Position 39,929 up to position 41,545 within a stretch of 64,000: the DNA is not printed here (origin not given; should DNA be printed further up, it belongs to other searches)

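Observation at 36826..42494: Tightly coupled pair: secreted TPR-Ig-caspase-like protein and a propeller/Y_Y_Y-TM-PP2C sensor phosphatase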

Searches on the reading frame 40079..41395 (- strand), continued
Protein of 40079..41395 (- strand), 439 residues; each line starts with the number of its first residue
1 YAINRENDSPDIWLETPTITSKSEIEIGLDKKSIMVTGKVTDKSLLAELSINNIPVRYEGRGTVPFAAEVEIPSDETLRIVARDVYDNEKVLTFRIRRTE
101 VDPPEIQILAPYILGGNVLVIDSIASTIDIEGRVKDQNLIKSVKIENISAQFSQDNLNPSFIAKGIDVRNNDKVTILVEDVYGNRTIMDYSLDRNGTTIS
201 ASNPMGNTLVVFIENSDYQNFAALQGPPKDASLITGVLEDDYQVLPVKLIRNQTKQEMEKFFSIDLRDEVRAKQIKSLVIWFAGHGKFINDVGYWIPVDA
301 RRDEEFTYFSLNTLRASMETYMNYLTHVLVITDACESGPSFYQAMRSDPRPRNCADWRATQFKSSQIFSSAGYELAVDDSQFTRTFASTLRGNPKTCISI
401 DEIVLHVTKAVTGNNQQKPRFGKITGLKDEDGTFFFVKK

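Call 55: search_protein_families(library=pfam, proteins=[L114:5862-8597:+, L114:11440-14007:-, L152:11601-12827:-, L152:7502-8278:-, L152:13029-14312:+, L096:2054-2866:+, L096:2890-3699:+, L112:7327-8217:+, L112:8201-8791:+, L152:8297-8635:+], max_evalue=0.0001)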
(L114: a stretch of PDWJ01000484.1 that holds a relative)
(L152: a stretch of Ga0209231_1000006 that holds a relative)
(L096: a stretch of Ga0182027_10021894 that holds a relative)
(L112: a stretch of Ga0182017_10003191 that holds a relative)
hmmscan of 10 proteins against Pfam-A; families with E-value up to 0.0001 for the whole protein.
L114:5862-8597:+ (911 aa): 0 families

L114:11440-14007:- (855 aa): 8 families
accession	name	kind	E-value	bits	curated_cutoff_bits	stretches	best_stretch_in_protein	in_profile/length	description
PF00072.30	Response_reg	-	3.9e-24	85.4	30.2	1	741-851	1-110/111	Response regulator receiver domain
PF13424.12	TPR_12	-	2.3e-23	82.6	30.1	2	61-109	21-71/77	Tetratricopeptide repeat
PF02518.31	HATPase_c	-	1e-20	74.7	26.4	1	606-715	2-109/111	Histidine kinase-, DNA gyrase B-, and HSP90-like ATPase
PF07719.23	TPR_2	-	2.4e-14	52.6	27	0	83-109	1-27/34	Tetratricopeptide repeat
PF00512.31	HisKA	-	7.3e-13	48.8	26.9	1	488-554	1-66/66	His Kinase A (phospho-acceptor) domain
PF00515.34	TPR_1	-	7.3e-13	48.2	27.8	0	205-230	3-28/34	Tetratricopeptide repeat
PF13181.12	TPR_8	-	3.8e-07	30.2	25.7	0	247-278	2-33/34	Tetratricopeptide repeat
PF13374.12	TPR_10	-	5.5e-05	23.5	27.5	0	286-310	2-26/42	Tetratricopeptide repeat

L152:11601-12827:- (408 aa): 3 families
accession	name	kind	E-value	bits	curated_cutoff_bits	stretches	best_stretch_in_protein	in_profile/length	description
PF01266.30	DAO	-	8.8e-47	160.8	27.9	1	8-398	1-351/353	FAD dependent oxidoreductase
PF06039.21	Mqo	-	1.2e-06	27.8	27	0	7-96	3-94/489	Malate:quinone oxidoreductase (Mqo)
PF13450.12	NAD_binding_8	-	5.4e-05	23.8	21.9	0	11-43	1-31/68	NAD(P)-binding Rossmann-like domain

L152:7502-8278:- (258 aa): 1 family
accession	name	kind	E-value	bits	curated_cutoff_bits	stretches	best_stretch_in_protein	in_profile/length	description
PF01925.25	TauE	-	3.3e-24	86.3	32.6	1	8-251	3-235/237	Sulfite exporter TauE/SafE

L152:13029-14312:+ (427 aa): 1 family
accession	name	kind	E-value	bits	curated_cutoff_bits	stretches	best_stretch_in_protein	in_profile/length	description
PF00155.27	Aminotran_1_2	-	1.5e-45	156.4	19.7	1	40-410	2-354/361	Aminotransferase class I and II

L096:2054-2866:+ (270 aa): 0 families

L096:2890-3699:+ (269 aa): 1 family
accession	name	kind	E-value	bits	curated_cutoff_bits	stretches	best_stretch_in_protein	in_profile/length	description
PF03767.20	Acid_phosphat_B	-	8.7e-50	169.8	27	1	34-243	39-230/230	HAD superfamily, subfamily IIIB (Acid phosphatase)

L112:7327-8217:+ (296 aa): 1 family
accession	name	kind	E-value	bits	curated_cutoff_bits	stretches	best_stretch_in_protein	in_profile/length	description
PF00425.24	Chorismate_bind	-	4.3e-54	184.2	27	1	46-290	2-257/257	chorismate binding enzyme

L112:8201-8791:+ (196 aa): 1 family
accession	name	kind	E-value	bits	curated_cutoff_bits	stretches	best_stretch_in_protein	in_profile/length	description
PF01063.24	Aminotran_4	-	3.2e-15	57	28.5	1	111-180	138-214/223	Amino-transferase class IV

L152:8297-8635:+ (112 aa): 0 families

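Call 57: search_protein_families(library=pfam, alignment_id=A2, max_evalue=0.01)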
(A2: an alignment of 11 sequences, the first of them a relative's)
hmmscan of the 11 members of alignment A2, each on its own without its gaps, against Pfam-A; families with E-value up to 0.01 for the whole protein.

A. member 1, L077:9234-10550:+ (439 aa): 2 families
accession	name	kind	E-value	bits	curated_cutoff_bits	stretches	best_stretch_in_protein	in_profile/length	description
PF00656.27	Peptidase_C14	-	2.9e-17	63.6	21.4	1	209-421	2-223/233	Caspase domain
PF09136.16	Glucodextran_B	-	1.4e-05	25.3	27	0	131-190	20-76/83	Glucodextranase, domain B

B. families by the number of members that match (of 11 scanned): 4 families
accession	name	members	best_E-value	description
PF00656.27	Peptidase_C14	7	6.7e-18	Caspase domain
PF09136.16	Glucodextran_B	4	1.4e-05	Glucodextranase, domain B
PF13750.12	Big_3_3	1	0.0056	Bacterial Ig-like domain (group 3)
PF20622.4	Big_15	1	0.0075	Bacterial Ig domain (Big_16)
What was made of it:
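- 40814..41371 (-): A tandem Ig-like beta-sandwich domains (aa 363-548), mutually similar. Glucodextran_B and Big hits in orthologs (call 57).
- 40079..40792 (-): A caspase-fold (clan CD, C14-like) domain, aa 556-793. His639 is the codon at 40541-40543 and Cys689 the codon at 40391-40393. Asp687 lies two residues before the Cys. Pfam C14 hits in 7 of 11 orthologs (call 57).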

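Call 65: search_protein_representatives(alignment_id=A1)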
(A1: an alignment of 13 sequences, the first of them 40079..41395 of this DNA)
Query: 13 sequences, 441 profile positions. Proteins with E-value up to 0.001 (for the whole library): 14681; up to 1e-10: 4857; up to 1e-30: 274. The best 150 are listed.
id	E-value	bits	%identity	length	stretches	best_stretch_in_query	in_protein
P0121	3.6e-215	731.4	-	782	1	1-441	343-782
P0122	1.9e-206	702.7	-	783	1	2-441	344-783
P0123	3.2e-205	698.6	-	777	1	1-441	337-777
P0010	1.2e-204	696.8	-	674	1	1-441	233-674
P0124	1.4e-197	673.5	-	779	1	1-441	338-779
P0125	2.4e-196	669.4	-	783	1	2-440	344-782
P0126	1.8e-187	640.1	-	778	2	1-441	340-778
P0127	4.2e-187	638.9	-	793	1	2-441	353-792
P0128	2.0e-185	633.4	-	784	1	1-441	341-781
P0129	1.7e-184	630.3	-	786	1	2-440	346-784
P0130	2.8e-184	629.7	-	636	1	28-441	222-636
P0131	1.2e-181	621.0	-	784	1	2-441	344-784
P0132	3.9e-178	609.4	-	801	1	2-440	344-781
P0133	4.2e-178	609.3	-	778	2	2-441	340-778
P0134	8.8e-173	591.7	-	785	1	2-441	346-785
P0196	1.3e-92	327.5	-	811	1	3-441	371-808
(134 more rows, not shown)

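Call 68: find_homologous_proteins(query=A3, max_evalue=1e-10)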
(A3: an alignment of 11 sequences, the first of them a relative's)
Query A3 (11 sequences) (811 aa, profile of the alignment): 139 proteins with E <= 1e-10 among 8000 candidates; the best 120 are listed.
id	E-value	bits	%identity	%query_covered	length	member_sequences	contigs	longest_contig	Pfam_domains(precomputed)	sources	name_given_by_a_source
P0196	2.1e-273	927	100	100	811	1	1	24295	PF13431.13,PF13414.13,PF13428.13,PF14559.13,PF13371.13,PF00656.28,PF00515.35,PF13424.13,PF21033.5,PF13432.13,PF13181.13,PF07719.24,PF13174.13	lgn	-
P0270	2.0e-65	240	22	20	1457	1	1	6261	PF25060.1,PF13414.13,PF23558.2,PF12569.15,PF23241.2,PF13374.13,PF24575.2,PF25068.3,PF00515.35,PF13424.13,PF13429.13,PF14561.13,PF07719.24,PF13174.13,PF20308.5,PF25063.1,PF13431.13,PF23914.2,PF25062.2,PF25058.2,PF13176.13,PF13428.13,PF04733.21,PF25064.2,PF14559.13,PF13371.13,PF12895.14,PF21033.5,PF23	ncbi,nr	ncbi:MAG: tetratricopeptide repeat protein [Planctomycetia bacterium]|nr:tetratricopeptide repeat pr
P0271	5.7e-64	235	24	12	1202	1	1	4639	PF03704.24,PF25060.1,PF13414.13,PF09797.16,PF12569.15,PF09613.17,PF23241.2,PF07721.21,PF24575.2,PF25068.3,PF00515.35,PF13424.13,PF28559.1,PF13429.13,PF14561.13,PF07719.24,PF13174.13,PF20308.5,PF25063.1,PF13431.13,PF23914.2,PF25062.2,PF20225.5,PF25058.2,PF13176.13,PF13428.13,PF00637.27,PF25064.2,PF14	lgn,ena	-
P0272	2.3e-59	220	23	19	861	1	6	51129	PF13431.13,PF23914.2,PF13414.13,PF13176.13,PF12569.15,PF13428.13,PF14559.13,PF25575.1,PF10516.16,PF13371.13,PF00656.28,PF00515.35,PF13424.13,PF13432.13,PF09295.17,PF13181.13,PF07719.24,PF13174.13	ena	-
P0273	7.3e-59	218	23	37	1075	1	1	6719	PF13414.13,PF21545.4,PF12569.15,PF13844.13,PF13374.13,PF24575.2,PF00515.35,PF13424.13,PF23233.2,PF07719.24,PF13174.13,PF25063.1,PF10590.15,PF13431.13,PF23914.2,PF25062.2,PF13176.13,PF13428.13,PF14559.13,PF13371.13,PF12895.14,PF13432.13,PF13181.13,PF01239.29,PF24726.2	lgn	-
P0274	3.2e-55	206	22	19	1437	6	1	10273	PF14689.12,PF25060.1,PF13414.13,PF12569.15,PF07721.21,PF24575.2,PF00515.35,PF13424.13,PF14561.13,PF07719.24,PF13174.13,PF25063.1,PF13431.13,PF23914.2,PF25062.2,PF20225.5,PF25058.2,PF13176.13,PF13428.13,PF25064.2,PF14559.13,PF22860.3,PF12895.14,PF21033.5,PF13432.13,PF09295.17,PF13181.13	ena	-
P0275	1.1e-53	201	26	20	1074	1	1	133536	PF09976.16,PF25060.1,PF13414.13,PF21545.4,PF12569.15,PF09613.17,PF23241.2,PF13374.13,PF24575.2,PF00515.35,PF13424.13,PF13429.13,PF14561.13,PF07719.24,PF13174.13,PF20308.5,PF25063.1,PF13431.13,PF23914.2,PF25062.2,PF20225.5,PF25058.2,PF13176.13,PF13428.13,PF25064.2,PF14559.13,PF13371.13,PF26725.1,PF12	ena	-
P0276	1.6e-53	200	30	11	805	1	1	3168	PF10602.16,PF25060.1,PF22890.2,PF13414.13,PF21545.4,PF01535.27,PF12569.15,PF17004.12,PF13374.13,PF24575.2,PF25068.3,PF12773.14,PF00515.35,PF04212.25,PF13424.13,PF23233.2,PF13429.13,PF14561.13,PF07719.24,PF13174.13,PF20308.5,PF25063.1,PF14853.13,PF13431.13,PF13240.12,PF23914.2,PF25062.2,PF23300.4,PF1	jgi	-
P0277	5.6e-53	199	26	16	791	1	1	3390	PF25063.1,PF13431.13,PF23914.2,PF25062.2,PF13414.13,PF13428.13,PF14559.13,PF13371.13,PF00515.35,PF13424.13,PF21033.5,PF13432.13,PF13181.13,PF07719.24,PF13174.13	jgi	jgi:tetratricopeptide (TPR) repeat protein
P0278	6.8e-53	198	28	17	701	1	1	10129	PF25063.1,PF03704.24,PF13431.13,PF23914.2,PF13414.13,PF13176.13,PF12569.15,PF13428.13,PF13374.13,PF14559.13,PF24575.2,PF25575.1,PF13371.13,PF00515.35,PF13424.13,PF21033.5,PF13432.13,PF13429.13,PF13181.13,PF07719.24,PF13174.13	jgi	jgi:tetratricopeptide (TPR) repeat protein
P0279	8.6e-52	195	28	14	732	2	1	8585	PF03704.24,PF13431.13,PF23914.2,PF13414.13,PF13428.13,PF14559.13,PF24575.2,PF07714.24,PF25575.1,PF00069.32,PF10516.16,PF13371.13,PF00515.35,PF03109.23,PF12895.14,PF13424.13,PF21033.5,PF13432.13,PF13181.13,PF01239.29,PF14561.13,PF07719.24,PF13174.13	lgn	-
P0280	3.8e-50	189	22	29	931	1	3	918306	PF09976.16,PF25060.1,PF13414.13,PF16918.12,PF01535.27,PF12569.15,PF23241.2,PF13374.13,PF07721.21,PF24575.2,PF25068.3,PF00515.35,PF13424.13,PF14561.13,PF07719.24,PF13174.13,PF20308.5,PF25063.1,PF14853.13,PF13431.13,PF23914.2,PF25062.2,PF25058.2,PF13176.13,PF13428.13,PF04733.21,PF25064.2,PF14559.13,PF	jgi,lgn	-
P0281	5.9e-50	188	19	14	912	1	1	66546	PF03704.24,PF09976.16,PF25060.1,PF13414.13,PF16918.12,PF21545.4,PF12569.15,PF09613.17,PF13374.13,PF24575.2,PF00515.35,PF13424.13,PF13429.13,PF14561.13,PF07719.24,PF13174.13,PF20308.5,PF25063.1,PF13431.13,PF23914.2,PF25062.2,PF20225.5,PF25058.2,PF13176.13,PF13428.13,PF25064.2,PF14559.13,PF25575.1,PF1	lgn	-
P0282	5.7e-48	182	24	15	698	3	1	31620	PF14853.13,PF13431.13,PF23914.2,PF25062.2,PF13414.13,PF13428.13,PF25064.2,PF14559.13,PF24575.2,PF25575.1,PF13371.13,PF00515.35,PF13424.13,PF13432.13,PF13429.13,PF13181.13,PF14561.13,PF07719.24,PF13174.13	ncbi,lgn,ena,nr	ncbi:MAG TPA: hypothetical protein DEQ30_14445 [Porphyromonadaceae bacterium]|nr:hypothetical protei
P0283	8.2e-48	181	25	18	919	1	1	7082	PF09976.16,PF25060.1,PF13414.13,PF21545.4,PF09613.17,PF13374.13,PF07721.21,PF24575.2,PF00515.35,PF13424.13,PF13429.13,PF14561.13,PF07719.24,PF13174.13,PF25063.1,PF13431.13,PF23914.2,PF25062.2,PF25058.2,PF13176.13,PF13428.13,PF25064.2,PF14559.13,PF13371.13,PF12895.14,PF21033.5,PF13432.13,PF13181.13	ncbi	-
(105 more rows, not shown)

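Call 69: find_encoding_contigs(protein=P0196, flank=8000, max_places=2)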
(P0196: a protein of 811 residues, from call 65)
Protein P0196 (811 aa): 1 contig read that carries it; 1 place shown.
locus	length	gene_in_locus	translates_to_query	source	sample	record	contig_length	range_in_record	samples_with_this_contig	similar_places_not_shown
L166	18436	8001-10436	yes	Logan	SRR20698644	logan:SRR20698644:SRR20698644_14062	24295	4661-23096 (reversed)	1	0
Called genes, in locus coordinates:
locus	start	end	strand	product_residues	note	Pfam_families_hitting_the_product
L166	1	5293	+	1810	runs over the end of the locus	PF21142:A2M_bMG2, PF11974:bMG3, PF01835:MG2, PF17972:bMG5, PF17962:bMG6 (weak), PF07703:A2M_BRD, PF00207:A2M, PF17973:bMG10, +1 more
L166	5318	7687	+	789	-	PF00912:Transgly, PF00905:Transpeptidase, PF06832:BiPBP_C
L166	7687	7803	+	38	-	-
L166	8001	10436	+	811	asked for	PF13428:TPR_14 (faint), PF07719:TPR_2 (faint), PF13174:TPR_6 (faint), PF13424:TPR_12 (faint), PF13432:TPR_16 (faint), PF13371:TPR_9 (weak), PF00515:TPR_1 (weak), PF00656:Peptidase_C14, +5 more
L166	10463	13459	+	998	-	PF16819:DUF5074 (faint), PF07494:Reg_prop (faint), PF07495:Y_Y_Y, PF06580:His_kinase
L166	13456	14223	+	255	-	PF00072:Response_reg, PF04397:LytTR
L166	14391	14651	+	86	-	-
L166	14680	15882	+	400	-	-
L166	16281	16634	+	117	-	PF13560:HTH_31, PF01381:HTH_3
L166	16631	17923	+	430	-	PF13657:Couple_hipA, PF07804:HipA_C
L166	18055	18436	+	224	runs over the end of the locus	PF00849:PseudoU_synth_2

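Call 70: find_encoding_contigs(protein=P0272, flank=8000, max_places=2)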
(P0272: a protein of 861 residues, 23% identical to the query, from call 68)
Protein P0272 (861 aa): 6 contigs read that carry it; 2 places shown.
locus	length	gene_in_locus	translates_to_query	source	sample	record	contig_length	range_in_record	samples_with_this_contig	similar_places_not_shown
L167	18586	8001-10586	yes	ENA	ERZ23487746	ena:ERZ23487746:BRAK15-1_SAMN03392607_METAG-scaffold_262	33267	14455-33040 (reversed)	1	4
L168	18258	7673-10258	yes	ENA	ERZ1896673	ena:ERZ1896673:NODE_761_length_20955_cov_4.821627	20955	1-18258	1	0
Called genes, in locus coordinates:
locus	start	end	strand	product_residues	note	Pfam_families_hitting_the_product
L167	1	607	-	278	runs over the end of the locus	?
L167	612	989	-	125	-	-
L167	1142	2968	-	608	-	PF02689:Herpes_Helicase (faint), PF05970:PIF1, PF13245:AAA_19, PF13479:AAA_24 (weak), PF13604:AAA_30 (weak), PF13538:UvrD_C_2 (weak)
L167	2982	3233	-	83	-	-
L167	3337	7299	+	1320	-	PF13424:TPR_12 (faint), PF07719:TPR_2 (faint), PF13374:TPR_10 (faint), PF12770:CHAT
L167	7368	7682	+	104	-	-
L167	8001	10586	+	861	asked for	PF00656:Peptidase_C14, PF13181:TPR_8 (faint), PF12569:NatA_aux_su (faint), PF09295:ChAPs (faint), PF00515:TPR_1 (weak), PF13424:TPR_12 (weak), PF14559:TPR_19 (weak), PF00515:TPR_1 (weak), +11 more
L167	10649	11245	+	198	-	-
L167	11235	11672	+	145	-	-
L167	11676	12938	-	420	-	PF00112:Peptidase_C1 (weak)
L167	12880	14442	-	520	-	PF01435:Peptidase_M48 (faint)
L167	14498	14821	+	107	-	-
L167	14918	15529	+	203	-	-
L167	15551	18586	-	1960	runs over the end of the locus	-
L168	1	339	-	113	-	?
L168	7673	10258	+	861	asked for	PF00656:Peptidase_C14, PF13181:TPR_8 (faint), PF12569:NatA_aux_su (faint), PF09295:ChAPs (faint), PF00515:TPR_1 (weak), PF13424:TPR_12 (weak), PF14559:TPR_19 (weak), PF00515:TPR_1 (weak), +11 more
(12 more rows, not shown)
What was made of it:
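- Tried and rejected: P0272 turned out to have a different architecture, sitting in a CHAT/conflict-like context (call 70), and was set aside.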

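Call 84: search_solved_structures(query=A2, max_evalue=1, show_alignments=3)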
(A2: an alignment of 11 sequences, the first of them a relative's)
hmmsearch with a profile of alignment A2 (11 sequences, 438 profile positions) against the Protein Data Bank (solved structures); distinct sequences matched with E-value up to 1: 7.
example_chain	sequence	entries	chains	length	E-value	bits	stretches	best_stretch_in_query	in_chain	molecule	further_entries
4m03_A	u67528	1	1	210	0.024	16.8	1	23-192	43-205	Serine-rich adhesin for platelets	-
3v4o_A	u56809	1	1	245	0.083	15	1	201-299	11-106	Mucosa-associated lymphoid tissue lymphoma translocation protein 1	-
6f7i_A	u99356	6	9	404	0.22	13.6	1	201-299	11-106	Mucosa-associated lymphoid tissue lymphoma translocation protein 1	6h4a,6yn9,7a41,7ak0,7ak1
38go_A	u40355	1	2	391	0.26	13.4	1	202-299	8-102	Mucosa-associated lymphoid tissue lymphoma translocation protein 1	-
8v4x_A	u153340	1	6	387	0.29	13.2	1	202-299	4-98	Mucosa-associated lymphoid tissue lymphoma translocation protein 1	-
3v55_A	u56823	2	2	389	0.3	13.2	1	202-299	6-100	Mucosa-associated lymphoid tissue lymphoma translocation protein 1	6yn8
9mkc_A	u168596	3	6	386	0.32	13.1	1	202-299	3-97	Mucosa-associated lymphoid tissue lymphoma translocation protein 1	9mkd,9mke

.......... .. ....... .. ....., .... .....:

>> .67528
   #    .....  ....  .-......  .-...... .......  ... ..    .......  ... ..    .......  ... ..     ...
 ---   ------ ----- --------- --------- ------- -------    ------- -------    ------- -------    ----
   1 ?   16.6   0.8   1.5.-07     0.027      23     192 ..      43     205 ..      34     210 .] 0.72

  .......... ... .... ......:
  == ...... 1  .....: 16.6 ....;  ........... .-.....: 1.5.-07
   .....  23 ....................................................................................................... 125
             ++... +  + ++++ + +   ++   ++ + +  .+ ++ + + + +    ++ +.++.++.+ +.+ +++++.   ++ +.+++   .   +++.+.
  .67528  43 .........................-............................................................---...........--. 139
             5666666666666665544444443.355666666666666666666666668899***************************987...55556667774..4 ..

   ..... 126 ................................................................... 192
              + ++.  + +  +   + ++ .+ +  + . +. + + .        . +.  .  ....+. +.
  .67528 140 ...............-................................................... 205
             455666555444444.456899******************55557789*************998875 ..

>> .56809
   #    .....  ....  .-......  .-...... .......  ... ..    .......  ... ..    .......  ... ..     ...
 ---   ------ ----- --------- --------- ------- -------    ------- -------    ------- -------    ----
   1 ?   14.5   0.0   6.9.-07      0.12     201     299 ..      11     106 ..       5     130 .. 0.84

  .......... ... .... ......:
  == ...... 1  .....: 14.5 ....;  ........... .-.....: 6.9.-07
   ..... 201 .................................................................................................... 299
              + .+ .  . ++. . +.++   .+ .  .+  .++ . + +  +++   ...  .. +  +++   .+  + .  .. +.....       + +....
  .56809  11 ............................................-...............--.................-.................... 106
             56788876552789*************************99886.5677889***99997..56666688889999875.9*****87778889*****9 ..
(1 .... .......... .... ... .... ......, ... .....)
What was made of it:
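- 40079..40792 (-): The His aligns with the catalytic His of MALT1 (call 84).
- On Peptidase family C14 (caspase/metacaspase/paracaspase, clan CD): The His aligns with the MALT1 catalytic His (call 84).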
